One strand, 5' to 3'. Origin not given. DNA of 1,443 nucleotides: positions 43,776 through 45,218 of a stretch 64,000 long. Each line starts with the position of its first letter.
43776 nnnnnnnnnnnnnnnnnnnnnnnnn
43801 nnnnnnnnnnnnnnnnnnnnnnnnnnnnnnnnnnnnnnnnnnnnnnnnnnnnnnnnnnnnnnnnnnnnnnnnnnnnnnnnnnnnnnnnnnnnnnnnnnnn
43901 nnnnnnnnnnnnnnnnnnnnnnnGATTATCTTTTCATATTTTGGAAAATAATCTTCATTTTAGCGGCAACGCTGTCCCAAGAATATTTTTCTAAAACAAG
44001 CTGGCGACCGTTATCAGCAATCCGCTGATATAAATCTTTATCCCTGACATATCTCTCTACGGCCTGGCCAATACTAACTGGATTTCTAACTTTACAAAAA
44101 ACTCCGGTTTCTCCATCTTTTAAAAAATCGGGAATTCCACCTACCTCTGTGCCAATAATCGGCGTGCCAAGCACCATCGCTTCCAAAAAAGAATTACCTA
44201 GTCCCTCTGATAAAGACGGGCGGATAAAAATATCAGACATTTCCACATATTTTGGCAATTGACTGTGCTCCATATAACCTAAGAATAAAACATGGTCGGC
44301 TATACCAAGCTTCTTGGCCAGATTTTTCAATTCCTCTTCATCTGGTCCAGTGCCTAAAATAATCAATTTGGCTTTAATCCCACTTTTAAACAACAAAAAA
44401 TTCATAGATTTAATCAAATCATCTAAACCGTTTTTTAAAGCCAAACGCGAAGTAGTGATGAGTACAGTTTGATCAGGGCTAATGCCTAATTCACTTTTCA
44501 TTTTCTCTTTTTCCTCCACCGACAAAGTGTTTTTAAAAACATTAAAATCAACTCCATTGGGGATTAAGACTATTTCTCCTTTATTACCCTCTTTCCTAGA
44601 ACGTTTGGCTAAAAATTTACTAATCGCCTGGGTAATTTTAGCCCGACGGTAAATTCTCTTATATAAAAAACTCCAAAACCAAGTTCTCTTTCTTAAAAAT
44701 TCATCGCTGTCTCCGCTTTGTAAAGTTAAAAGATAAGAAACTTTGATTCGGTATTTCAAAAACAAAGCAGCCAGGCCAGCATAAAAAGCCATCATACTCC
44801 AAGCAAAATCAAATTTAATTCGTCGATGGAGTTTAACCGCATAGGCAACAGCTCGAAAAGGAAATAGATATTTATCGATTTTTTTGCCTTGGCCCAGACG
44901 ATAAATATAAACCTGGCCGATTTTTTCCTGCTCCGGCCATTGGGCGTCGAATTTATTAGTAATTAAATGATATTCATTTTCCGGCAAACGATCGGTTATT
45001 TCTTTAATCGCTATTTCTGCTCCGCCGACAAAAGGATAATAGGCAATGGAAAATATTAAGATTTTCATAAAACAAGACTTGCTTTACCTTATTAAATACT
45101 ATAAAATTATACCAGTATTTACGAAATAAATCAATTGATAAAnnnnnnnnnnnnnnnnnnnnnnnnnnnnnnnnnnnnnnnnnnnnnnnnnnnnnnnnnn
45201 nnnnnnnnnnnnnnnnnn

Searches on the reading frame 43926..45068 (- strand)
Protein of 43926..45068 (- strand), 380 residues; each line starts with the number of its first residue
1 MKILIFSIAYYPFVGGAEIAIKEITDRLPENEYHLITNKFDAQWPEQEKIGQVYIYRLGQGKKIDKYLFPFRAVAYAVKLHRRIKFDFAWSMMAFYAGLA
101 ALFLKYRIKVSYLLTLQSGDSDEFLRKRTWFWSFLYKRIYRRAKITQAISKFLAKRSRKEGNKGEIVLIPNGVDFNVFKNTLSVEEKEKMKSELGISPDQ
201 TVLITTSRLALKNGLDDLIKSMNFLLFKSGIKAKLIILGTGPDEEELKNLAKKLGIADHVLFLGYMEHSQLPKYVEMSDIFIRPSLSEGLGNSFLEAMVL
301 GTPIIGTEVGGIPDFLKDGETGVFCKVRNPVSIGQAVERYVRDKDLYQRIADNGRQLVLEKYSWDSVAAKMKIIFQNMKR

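Call 45: search_protein_families(library=pfam, proteins=[window:43926-45068:-], max_evalue=0.00001)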
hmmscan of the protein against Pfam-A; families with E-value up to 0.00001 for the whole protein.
window:43926-45068:- (380 aa): 6 families
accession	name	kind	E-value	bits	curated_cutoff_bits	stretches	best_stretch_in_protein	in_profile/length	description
PF00534.26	Glycos_transf_1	-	2.8e-41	141.4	26.4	1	187-356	2-171/172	Glycosyl transferases group 1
PF13692.12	Glyco_trans_1_4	-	1e-30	107.3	27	1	201-343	2-142/142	Glycosyl transferases group 1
PF13439.12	Glyco_transf_4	-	9.8e-14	52.2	28.5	1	14-175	1-168/170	Glycosyltransferase Family 4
PF13524.12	Glyco_trans_1_2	-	5.3e-09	36.6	25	1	259-371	28-142/144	Glycosyl transferase-like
PF13579.12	Glyco_trans_4_4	-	2.4e-08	34.9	29.7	1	15-172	1-158/158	Glycosyl transferase 4-like domain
PF20706.3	GT4-conflict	-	1.2e-07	31.5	26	1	212-370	211-384/385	Family 4 Glycosyltransferase in conflict systems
